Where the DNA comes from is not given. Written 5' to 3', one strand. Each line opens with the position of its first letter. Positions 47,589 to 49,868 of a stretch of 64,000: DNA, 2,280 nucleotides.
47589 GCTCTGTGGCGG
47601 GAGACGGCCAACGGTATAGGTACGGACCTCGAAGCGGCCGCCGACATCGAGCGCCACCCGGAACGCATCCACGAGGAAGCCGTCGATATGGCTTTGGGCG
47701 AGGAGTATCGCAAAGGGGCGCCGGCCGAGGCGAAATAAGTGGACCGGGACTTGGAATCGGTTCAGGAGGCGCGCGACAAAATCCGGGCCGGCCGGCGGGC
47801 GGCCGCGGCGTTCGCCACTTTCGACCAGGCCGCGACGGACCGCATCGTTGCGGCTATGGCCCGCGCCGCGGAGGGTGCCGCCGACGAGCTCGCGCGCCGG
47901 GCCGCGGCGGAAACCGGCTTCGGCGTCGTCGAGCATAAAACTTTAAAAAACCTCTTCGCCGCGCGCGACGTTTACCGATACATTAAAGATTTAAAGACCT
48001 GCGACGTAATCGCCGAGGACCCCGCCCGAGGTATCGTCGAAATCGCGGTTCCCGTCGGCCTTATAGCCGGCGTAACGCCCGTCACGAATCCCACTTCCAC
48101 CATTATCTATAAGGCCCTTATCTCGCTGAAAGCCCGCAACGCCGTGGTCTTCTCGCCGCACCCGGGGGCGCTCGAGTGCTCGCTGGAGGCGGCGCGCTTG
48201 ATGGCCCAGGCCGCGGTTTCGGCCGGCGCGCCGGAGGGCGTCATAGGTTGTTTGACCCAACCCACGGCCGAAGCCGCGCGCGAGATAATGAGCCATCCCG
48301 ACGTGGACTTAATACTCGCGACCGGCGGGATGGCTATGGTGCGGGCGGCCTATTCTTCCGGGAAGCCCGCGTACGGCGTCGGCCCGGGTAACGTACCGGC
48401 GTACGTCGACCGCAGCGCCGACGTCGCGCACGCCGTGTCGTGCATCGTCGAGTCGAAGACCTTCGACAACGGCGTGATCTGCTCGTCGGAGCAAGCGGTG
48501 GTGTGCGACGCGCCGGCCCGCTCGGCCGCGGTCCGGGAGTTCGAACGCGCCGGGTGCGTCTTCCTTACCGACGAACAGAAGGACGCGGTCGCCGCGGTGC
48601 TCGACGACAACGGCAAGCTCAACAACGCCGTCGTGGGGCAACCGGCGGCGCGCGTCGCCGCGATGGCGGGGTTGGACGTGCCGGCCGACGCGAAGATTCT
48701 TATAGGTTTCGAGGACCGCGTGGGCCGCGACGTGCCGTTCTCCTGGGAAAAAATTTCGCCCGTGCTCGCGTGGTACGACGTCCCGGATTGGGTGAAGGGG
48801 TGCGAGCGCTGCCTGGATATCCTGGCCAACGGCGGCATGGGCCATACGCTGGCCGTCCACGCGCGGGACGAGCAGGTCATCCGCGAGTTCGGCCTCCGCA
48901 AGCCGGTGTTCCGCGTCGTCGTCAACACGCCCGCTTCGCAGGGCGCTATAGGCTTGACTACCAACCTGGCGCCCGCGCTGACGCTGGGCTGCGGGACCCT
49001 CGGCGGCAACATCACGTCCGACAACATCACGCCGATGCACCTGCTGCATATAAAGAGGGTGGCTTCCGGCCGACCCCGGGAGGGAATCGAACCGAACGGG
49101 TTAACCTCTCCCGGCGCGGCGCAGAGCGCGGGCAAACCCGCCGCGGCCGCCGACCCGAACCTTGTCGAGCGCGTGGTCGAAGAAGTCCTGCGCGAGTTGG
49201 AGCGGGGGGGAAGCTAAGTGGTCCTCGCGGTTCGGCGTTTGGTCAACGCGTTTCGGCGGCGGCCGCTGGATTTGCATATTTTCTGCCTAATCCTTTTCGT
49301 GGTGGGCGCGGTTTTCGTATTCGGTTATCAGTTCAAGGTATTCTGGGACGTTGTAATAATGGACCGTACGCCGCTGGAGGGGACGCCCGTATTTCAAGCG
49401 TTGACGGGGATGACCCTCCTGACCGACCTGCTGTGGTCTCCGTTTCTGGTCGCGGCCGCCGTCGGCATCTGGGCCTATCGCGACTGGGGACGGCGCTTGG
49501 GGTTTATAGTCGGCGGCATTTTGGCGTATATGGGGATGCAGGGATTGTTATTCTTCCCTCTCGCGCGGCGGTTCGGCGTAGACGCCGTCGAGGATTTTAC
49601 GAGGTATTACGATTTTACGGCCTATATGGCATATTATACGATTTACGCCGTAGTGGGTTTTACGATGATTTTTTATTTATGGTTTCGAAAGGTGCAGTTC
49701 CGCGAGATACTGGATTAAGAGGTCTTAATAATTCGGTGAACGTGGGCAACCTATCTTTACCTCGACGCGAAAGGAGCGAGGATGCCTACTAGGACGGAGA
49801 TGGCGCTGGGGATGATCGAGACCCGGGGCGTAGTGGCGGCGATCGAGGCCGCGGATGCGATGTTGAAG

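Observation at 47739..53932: Microcompartment (metabolosome) locus with a complete shell and core but no recognisable signature enzyme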

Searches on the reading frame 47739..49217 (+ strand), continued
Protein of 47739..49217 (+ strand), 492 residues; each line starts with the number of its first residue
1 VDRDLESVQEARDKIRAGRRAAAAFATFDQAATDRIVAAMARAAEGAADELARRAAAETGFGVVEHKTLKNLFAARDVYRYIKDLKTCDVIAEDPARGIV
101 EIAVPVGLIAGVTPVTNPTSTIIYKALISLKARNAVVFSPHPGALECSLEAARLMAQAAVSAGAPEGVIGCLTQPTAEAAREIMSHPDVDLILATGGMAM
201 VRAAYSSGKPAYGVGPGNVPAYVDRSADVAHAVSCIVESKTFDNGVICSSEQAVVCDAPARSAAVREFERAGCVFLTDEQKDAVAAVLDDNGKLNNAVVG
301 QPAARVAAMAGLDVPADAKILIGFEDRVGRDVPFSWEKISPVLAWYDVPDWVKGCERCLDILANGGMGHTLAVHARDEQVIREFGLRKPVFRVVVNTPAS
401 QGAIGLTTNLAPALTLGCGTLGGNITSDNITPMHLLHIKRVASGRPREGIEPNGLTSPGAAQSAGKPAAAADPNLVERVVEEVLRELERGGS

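Call 63: search_protein_families(library=pfam, proteins=[L092:14733-15209:+, L092:11530-13386:+, L092:16956-17642:+, L094:14130-14645:+, L037:2628-3140:+], max_evalue=0.001)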
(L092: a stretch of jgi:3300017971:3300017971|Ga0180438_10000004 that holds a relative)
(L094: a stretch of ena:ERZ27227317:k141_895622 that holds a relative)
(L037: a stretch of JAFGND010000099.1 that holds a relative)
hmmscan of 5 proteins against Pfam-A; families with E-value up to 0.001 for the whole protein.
L092:14733-15209:+ (158 aa): 1 family
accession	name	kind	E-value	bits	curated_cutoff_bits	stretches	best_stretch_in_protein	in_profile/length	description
PF00903.31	Glyoxalase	-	1.2e-07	32.6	20.6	1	19-141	8-121/121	Glyoxalase/Bleomycin resistance protein/Dioxygenase superfamily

L092:11530-13386:+ (618 aa): 1 family
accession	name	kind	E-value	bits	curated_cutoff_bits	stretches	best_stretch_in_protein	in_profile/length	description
PF13576.12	Pentapeptide_3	-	5.5e-30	103.8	27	5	114-161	1-47/48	Pentapeptide repeats (9 copies)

L092:16956-17642:+ (228 aa): 25 families
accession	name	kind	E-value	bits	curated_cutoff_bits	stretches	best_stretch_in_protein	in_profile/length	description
PF07719.23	TPR_2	-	2.4e-30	102.6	27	3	143-173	4-34/34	Tetratricopeptide repeat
PF13414.12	TPR_11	-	1.5e-26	92.2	26.8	3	153-188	7-42/42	TPR repeat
PF13181.12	TPR_8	-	2.9e-25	86.7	25.7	1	142-173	3-34/34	Tetratricopeptide repeat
PF14559.12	TPR_19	-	7.7e-25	87.4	25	3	154-209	5-60/68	Tetratricopeptide repeat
PF13432.12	TPR_16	-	9.3e-23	80.8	32.7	2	112-173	3-64/65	Tetratricopeptide repeat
PF00515.34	TPR_1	-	1.1e-22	79.3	27.8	1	142-173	3-34/34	Tetratricopeptide repeat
PF13431.12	TPR_17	-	1e-20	72.6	24.4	1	163-194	2-33/34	Tetratricopeptide repeat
PF13428.12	TPR_14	-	2.4e-20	71.4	23.5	1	142-180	3-41/44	Tetratricopeptide repeat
PF13174.12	TPR_6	-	2.5e-16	59.6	26.3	2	175-203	1-29/33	Tetratricopeptide repeat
PF13371.12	TPR_9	-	1.1e-14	54.6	35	1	149-209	4-64/73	Tetratricopeptide repeat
PF12895.13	ANAPC3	-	3.2e-14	53.4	27.2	1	120-199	3-81/82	Anaphase-promoting complex, cyclosome, subunit 3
PF13424.12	TPR_12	-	9.3e-14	51.8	30.1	2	144-199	7-70/77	Tetratricopeptide repeat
PF23914.1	TPR_CcmH_CycH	-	1.6e-10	41.5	42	2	78-167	56-148/158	Cytochrome c-type biogenesis protein H TPR domain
PF24575.1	TPR_Slam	-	2e-09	38.2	35.2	0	137-184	44-91/104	Surface lipoprotein assembly modifier, N-terminal TPR repeats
PF13176.12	TPR_7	-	3.1e-09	36.6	27.9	0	144-172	3-31/36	Tetratricopeptide repeat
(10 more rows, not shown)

L094:14130-14645:+ (171 aa): 1 family
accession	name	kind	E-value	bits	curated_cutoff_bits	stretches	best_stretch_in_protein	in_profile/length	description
PF00188.32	CAP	-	9.9e-20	72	21.1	1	39-152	2-115/117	Cysteine-rich secretory protein family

L037:2628-3140:+ (170 aa): 1 family
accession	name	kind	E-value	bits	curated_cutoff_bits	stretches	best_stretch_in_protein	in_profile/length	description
PF04892.17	VanZ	-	1e-06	29.8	30.1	1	53-163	4-123/126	VanZ like family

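Call 70: find_encoding_contigs(protein=P0054, flank=10000, max_places=2)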
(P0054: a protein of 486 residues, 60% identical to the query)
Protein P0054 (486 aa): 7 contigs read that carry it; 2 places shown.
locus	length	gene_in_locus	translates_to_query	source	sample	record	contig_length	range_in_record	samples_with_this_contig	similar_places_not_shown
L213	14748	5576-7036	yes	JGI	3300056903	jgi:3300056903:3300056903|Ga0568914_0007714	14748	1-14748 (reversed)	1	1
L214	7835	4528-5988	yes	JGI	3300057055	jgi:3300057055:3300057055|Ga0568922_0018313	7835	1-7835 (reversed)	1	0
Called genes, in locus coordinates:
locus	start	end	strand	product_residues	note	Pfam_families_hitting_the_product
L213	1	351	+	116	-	?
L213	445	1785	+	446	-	PF02347:GDC-P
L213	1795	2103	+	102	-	PF01909:NTP_transf_2, PF18765:Polbeta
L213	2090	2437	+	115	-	PF01934:HepT-like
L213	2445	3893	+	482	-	PF02347:GDC-P (weak), PF21478:GcvP2_C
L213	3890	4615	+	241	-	PF21948:LplA-B_cat, PF03099:BPL_LplA_LipB (weak)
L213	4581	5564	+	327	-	PF13145:Rotamase_2 (weak)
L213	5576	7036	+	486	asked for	PF00171:Aldedh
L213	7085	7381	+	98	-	PF00936:BMC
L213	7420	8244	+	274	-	PF06130:PTAC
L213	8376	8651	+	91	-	PF03319:EutN_CcmL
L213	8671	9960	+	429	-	PF01512:Complex1_51K, PF10531:SLBB (weak), PF13534:Fer4_17, PF13375:RnfC_N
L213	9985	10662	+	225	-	-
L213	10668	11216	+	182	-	PF00936:BMC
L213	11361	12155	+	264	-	-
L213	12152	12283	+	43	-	-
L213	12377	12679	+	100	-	-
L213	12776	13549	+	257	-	-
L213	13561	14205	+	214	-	-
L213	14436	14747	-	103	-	?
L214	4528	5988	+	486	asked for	PF00171:Aldedh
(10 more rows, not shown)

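Call 75: find_encoding_contigs(protein=P0064, flank=10000, max_places=2)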
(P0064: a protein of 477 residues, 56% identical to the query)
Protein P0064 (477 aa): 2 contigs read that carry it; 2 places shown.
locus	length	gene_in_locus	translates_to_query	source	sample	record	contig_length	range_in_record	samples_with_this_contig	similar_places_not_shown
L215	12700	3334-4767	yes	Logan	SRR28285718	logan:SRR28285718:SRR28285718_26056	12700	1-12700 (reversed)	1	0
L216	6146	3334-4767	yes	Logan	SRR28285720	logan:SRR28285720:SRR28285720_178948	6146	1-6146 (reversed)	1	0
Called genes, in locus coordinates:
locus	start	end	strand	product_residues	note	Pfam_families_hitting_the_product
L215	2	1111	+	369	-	?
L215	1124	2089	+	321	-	PF05985:EutC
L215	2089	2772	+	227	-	PF00936:BMC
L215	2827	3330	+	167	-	PF00936:BMC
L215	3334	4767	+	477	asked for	PF00171:Aldedh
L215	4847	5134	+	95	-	PF00936:BMC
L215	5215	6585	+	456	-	PF01923:Cob_adeno_trans, PF06130:PTAC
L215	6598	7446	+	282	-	PF06723:MreB_Mbl (weak), PF00012:HSP70 (weak), PF11104:PilM_2, PF14450:FtsA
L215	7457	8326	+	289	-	PF02441:Flavoprotein (weak)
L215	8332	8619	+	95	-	PF03319:EutN_CcmL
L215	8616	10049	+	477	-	PF01512:Complex1_51K, PF10531:SLBB (faint), PF13237:Fer4_10 (faint), PF13534:Fer4_17, PF13375:RnfC_N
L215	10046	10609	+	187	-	PF00936:BMC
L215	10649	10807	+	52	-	-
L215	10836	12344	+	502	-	PF13520:AA_permease_2, PF00324:AA_permease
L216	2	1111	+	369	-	?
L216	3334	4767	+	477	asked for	PF00171:Aldedh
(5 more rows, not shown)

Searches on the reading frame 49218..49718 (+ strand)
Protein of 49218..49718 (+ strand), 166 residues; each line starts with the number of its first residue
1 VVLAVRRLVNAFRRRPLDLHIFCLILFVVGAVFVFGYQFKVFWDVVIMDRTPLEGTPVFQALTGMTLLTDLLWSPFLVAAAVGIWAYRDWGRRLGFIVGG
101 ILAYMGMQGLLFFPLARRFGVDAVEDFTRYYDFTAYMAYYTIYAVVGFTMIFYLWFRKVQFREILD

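Call 4: search_protein_families(library=pfam, proteins=[window:49218-49718:+], max_evalue=0.01)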
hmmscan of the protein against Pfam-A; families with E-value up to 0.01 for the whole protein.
window:49218-49718:+ (166 aa): 0 families

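Call 5: search_protein_families(library=ncbifam, proteins=[window:49218-49718:+], max_evalue=0.01)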
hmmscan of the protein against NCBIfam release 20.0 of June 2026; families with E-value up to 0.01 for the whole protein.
window:49218-49718:+ (166 aa): 0 families

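Call 30: find_homologous_proteins(query=window:49218-49718:+, max_evalue=0.001)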
Query window:49218-49718:+ (166 aa): 25 proteins with E <= 0.001 among 145 candidates.
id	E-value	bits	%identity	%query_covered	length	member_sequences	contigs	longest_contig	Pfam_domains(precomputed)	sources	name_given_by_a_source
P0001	3.8e-95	335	89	100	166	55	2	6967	-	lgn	-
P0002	8.4e-94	330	88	100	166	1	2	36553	-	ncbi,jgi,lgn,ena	-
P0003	6.6e-93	327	88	100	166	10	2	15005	-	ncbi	-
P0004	5.7e-88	311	84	100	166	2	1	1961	-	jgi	-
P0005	5.9e-88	311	83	100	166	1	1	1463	-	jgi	jgi:hypothetical protein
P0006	6.7e-88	311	84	100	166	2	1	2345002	-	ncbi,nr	ncbi:MAG: hypothetical protein JSU81_10930 [Candidatus Coatesbacteria bacterium]|nr:MAG: hypothetica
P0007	2.5e-87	309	83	96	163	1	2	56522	-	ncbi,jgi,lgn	ncbi:MAG: hypothetical protein PVH29_10140 [Candidatus Zixiibacteriota bacterium]|jgi:hypothetical p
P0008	5.2e-87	308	82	100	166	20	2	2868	-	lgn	-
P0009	2.2e-86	306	84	99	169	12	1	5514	-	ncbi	-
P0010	6.0e-86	305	83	91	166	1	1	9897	-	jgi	jgi:hypothetical protein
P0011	2.2e-85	303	82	91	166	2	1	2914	-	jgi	-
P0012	2.5e-85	303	80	100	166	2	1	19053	-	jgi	jgi:hypothetical protein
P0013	7.6e-85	301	80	93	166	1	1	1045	-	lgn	-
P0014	4.0e-84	299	81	100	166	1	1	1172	-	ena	-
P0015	4.1e-84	299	80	100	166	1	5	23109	-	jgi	jgi:hypothetical protein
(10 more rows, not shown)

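Call 44: search_protein_representatives(alignment_id=A1)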
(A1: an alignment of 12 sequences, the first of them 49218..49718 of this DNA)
Query: 12 sequences, 166 profile positions. Proteins with E-value up to 0.001 (for the whole library): 4; up to 1e-10: 2; up to 1e-30: 1. The best 4 are listed.
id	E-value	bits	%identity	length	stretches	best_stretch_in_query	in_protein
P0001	2.6e-94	330.0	-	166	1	1-165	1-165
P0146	1.7e-11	60.6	-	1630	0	-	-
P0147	4.6e-04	36.4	-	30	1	137-163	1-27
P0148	5.5e-04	36.2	-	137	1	33-116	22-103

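Call 46: predict_structure(alignment_id=A1)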
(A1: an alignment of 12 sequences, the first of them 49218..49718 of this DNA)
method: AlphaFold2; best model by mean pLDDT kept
length: 166 residues; sequences in the alignment: 12
mean_pLDDT: 72.2   pTM: 0.62
mean pLDDT of the five models: 72.2, 66.4, 64.2, 62.6, 59.7
residues with pLDDT >= 90: 1; 70-90: 101; 50-70: 56; < 50: 8
segments of 3 or more residues with pLDDT < 50: 161-166
pLDDT, mean of each block of 10 residues (from residue 1): 56 60 75 69 69 54 68 80 82 87 87 81 71 79 86 71 42
secondary structure, 60 per line:
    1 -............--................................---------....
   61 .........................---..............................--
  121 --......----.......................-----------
elements in order: H2-13 H16-47 H57-85 H89-118 H123-128 H133-155

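Call 69: fold_search(model_id=the predicted structure, library=pdb)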
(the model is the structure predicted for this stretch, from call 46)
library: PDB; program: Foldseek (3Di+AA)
matches with E <= 10: 112; with E <= 0.001: 0
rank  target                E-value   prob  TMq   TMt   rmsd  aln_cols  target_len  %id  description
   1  6oht_A                7.4e-01  0.63  0.45  0.38  10.3       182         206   16  Structure of EBP and U18666A (released 2019-06-19)
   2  9dzw_A                9.5e-01  0.25  0.29  0.32   9.8       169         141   12  De novo calcium channel hexamer, CalC6_3 with DHR extensions (released 2025-10-01)
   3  8w0r_A                1.2e+00  0.60  0.49  0.40  10.6       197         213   12  Human EBP complexed with compound 1 (released 2024-06-19)
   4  6z0c_D                1.2e+00  0.41  0.39  0.36   7.3       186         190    9  Structure of in silico modelled artificial Maquette-3 protein (released 2021-03-17)
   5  3tul_A                1.9e+00  0.23  0.31  0.36  20.3       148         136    8  Crystal structure of N-terminal region of Type III Secretion Major Translocator SipB (residues 82-226) (released 2012-02-15)
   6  6niy_R                1.9e+00  0.23  0.34  0.25   9.0       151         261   15  A high-resolution cryo-electron microscopy structure of a calcitonin receptor-heterotrimeric Gs protein complex (released 2019-01-23)
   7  6z0c_A                2.0e+00  0.15  0.31  0.27  11.4       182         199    9  Structure of in silico modelled artificial Maquette-3 protein (released 2021-03-17)
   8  8a3k                  2.2e+00  0.63  0.46  0.56   5.4       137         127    9  X-ray crystal structure of a de novo designed single-chain antiparallel 4-helix coiled-coil bundle, sc-apCC-4 (released 2022-10-05)
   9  4dcn_C                2.2e+00  0.07  0.20  0.18  29.8       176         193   12  Crystal Structure Analysis of the Arfaptin2 BAR domain in Complex with ARL1 (released 2012-06-13)
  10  5i6j                  2.6e+00  0.11  0.28  0.13  39.0       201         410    9  Crystal Structure of SRGAP2 F-BARx (released 2017-03-08)
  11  6zif_B                2.9e+00  0.35  0.38  0.54   6.2       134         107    7  The structure of a cytosolic copper storage protein from Methylocystis sp. Strain Rockwell (ATCC 49242) (released 2022-01-12)
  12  6jx6_D                2.9e+00  0.08  0.22  0.24  22.4       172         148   10  Tetrameric form of Smac (released 2019-12-04)
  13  5c21_A                3.2e+00  0.06  0.19  0.14  28.8       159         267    9  Crystal structure of native HlyD from E. coli (released 2016-02-17)
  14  5zfp_J                3.7e+00  0.07  0.26  0.21  25.0       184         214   13  Structure of the ExbB/ExbD hexameric complex (released 2018-05-09)
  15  9s98_A                3.9e+00  0.11  0.30  0.28  10.4       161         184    8  CdvB2 filament - high twist, class A (released 2026-01-28)
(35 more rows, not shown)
